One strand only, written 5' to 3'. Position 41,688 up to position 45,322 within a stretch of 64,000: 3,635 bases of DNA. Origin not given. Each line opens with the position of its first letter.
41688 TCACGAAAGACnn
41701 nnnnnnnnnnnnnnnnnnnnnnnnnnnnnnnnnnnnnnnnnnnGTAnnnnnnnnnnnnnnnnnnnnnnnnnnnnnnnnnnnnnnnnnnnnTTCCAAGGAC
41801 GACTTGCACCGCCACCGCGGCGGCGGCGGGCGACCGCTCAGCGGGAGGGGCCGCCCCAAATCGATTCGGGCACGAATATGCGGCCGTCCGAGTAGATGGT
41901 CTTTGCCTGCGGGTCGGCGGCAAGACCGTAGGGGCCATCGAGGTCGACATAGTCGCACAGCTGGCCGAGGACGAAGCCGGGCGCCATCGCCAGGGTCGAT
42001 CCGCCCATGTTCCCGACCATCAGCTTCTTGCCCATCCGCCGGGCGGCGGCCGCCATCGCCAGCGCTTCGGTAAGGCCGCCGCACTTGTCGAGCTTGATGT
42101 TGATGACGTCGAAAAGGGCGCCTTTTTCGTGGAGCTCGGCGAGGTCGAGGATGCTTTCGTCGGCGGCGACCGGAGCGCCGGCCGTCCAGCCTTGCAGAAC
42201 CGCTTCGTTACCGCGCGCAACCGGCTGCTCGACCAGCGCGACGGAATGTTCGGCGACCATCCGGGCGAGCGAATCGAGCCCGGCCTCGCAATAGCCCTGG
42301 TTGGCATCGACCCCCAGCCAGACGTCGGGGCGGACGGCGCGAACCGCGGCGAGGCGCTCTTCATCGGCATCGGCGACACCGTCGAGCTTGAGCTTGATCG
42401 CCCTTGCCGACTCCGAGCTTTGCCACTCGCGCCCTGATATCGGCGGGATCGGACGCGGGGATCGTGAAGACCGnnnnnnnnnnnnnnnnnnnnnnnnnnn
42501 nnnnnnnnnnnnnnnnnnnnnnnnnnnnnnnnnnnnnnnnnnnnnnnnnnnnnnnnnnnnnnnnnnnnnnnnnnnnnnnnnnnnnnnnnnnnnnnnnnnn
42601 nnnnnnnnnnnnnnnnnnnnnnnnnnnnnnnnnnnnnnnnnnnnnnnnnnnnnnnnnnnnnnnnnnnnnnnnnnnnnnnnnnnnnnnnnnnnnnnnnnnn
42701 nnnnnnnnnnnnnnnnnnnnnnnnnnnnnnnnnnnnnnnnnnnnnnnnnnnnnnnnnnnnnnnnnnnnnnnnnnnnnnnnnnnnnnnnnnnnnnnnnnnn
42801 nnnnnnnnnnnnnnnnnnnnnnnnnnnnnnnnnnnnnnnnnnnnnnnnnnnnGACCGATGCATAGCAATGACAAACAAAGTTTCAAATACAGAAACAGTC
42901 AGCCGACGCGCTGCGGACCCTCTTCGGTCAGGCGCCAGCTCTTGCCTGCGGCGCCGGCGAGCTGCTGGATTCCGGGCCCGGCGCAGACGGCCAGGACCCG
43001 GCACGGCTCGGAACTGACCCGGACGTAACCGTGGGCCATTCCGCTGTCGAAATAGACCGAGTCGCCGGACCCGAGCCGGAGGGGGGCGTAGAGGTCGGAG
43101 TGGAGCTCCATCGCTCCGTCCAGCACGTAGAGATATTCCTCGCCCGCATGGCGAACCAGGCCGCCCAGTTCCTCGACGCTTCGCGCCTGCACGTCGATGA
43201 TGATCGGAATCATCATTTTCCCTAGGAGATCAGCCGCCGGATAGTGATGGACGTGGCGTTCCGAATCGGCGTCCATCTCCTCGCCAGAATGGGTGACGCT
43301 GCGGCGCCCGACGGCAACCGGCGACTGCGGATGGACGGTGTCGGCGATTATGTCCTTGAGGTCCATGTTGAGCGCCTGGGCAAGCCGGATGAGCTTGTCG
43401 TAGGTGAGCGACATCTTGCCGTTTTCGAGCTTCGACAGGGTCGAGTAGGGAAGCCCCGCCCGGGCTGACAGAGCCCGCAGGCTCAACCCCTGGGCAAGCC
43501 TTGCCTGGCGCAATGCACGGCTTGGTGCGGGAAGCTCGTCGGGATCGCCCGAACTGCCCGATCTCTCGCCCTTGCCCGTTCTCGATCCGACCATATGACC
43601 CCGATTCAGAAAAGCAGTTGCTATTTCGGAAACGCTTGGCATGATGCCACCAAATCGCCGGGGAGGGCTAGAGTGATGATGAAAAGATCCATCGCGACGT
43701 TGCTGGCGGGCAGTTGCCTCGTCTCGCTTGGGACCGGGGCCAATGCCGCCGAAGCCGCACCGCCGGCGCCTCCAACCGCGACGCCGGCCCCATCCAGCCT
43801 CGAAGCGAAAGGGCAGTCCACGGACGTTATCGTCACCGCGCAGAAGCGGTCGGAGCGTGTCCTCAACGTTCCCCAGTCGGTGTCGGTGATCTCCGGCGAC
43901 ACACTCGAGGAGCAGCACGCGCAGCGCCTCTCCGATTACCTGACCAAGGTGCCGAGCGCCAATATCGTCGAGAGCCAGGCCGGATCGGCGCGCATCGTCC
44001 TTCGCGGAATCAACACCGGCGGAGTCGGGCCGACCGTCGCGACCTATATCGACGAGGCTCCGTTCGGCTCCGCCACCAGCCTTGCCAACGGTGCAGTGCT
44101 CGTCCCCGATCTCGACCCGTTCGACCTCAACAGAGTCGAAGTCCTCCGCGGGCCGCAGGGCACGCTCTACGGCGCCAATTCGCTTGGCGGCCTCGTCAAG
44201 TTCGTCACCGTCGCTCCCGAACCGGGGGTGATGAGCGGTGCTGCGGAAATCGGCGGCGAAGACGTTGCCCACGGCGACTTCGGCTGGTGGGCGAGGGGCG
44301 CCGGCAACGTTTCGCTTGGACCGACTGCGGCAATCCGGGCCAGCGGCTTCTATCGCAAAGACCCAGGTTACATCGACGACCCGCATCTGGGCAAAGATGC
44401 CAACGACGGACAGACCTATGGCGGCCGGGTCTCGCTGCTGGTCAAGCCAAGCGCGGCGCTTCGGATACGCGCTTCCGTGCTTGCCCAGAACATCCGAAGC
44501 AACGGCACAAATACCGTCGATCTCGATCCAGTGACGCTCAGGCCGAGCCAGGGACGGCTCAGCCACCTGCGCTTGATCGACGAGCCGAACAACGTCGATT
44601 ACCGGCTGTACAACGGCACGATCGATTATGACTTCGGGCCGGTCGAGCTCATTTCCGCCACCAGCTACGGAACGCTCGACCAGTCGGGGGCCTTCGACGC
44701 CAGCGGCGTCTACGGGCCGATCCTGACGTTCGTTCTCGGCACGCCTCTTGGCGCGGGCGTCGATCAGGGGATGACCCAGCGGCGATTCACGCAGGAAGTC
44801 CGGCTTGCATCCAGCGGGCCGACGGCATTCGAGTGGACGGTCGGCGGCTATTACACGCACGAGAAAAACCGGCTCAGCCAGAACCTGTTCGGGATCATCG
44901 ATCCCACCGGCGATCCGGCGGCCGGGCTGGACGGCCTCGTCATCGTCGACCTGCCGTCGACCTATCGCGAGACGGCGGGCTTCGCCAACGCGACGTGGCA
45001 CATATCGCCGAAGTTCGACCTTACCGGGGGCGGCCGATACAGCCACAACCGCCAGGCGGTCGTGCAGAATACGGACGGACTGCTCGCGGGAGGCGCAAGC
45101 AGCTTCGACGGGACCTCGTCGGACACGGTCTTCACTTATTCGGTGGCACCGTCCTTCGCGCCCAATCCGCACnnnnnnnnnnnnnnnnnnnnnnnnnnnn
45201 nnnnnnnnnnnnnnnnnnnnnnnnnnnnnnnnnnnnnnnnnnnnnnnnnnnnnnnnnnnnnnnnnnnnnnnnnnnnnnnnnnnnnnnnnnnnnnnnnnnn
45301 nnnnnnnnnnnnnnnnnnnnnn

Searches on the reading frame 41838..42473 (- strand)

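Call 77: search_protein_families(library=pfam, proteins=[window:41838-42473:-], max_evalue=0.00001)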
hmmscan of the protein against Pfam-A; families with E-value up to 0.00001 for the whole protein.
window:41838-42473:- (211 aa): 1 family
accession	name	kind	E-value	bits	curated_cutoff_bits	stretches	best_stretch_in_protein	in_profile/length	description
PF13378.12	MR_MLE_C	-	6.8e-24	85.2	29.4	1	19-165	11-163/219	Enolase C-terminal domain-like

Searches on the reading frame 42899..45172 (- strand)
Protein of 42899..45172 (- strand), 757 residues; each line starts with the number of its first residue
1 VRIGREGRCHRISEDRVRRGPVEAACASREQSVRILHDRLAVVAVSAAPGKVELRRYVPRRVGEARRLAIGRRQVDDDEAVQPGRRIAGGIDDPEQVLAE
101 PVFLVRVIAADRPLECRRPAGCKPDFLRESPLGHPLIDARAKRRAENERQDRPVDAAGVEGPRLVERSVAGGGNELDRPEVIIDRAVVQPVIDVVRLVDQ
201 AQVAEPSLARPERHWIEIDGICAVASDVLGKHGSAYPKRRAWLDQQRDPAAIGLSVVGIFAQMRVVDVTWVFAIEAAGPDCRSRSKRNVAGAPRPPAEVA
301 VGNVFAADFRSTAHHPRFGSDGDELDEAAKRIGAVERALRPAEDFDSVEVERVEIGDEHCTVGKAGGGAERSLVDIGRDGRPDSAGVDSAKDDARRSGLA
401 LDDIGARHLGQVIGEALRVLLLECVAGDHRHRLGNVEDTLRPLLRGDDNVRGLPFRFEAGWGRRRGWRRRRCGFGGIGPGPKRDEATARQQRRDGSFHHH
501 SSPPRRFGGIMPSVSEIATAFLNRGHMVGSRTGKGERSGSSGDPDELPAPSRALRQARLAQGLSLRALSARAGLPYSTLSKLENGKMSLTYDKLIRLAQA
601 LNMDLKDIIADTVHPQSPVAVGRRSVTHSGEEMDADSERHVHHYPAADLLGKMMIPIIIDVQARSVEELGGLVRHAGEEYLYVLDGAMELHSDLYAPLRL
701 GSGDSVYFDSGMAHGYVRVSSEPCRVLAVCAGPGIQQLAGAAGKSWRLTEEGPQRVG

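Call 77: search_protein_families(library=pfam, proteins=[window:42899-45172:-], max_evalue=0.00001)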
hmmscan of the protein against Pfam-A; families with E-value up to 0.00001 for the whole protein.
window:42899-45172:- (757 aa): 5 families
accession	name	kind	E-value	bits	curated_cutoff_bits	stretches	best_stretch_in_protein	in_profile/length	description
PF01381.28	HTH_3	-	1.7e-13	50.8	23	1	554-606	1-53/55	Helix-turn-helix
PF07883.17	Cupin_2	-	2.5e-12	46.8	27.2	1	673-730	14-70/70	Cupin domain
PF13560.12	HTH_31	-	6.4e-09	36.4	27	1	552-604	4-57/64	Helix-turn-helix domain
PF12844.13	HTH_19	-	8.4e-08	32.5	30.2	1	553-609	3-59/64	Helix-turn-helix domain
PF13443.12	HTH_26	-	2.2e-07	31.5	22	1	558-609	6-58/63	Cro/C1-type HTH DNA-binding domain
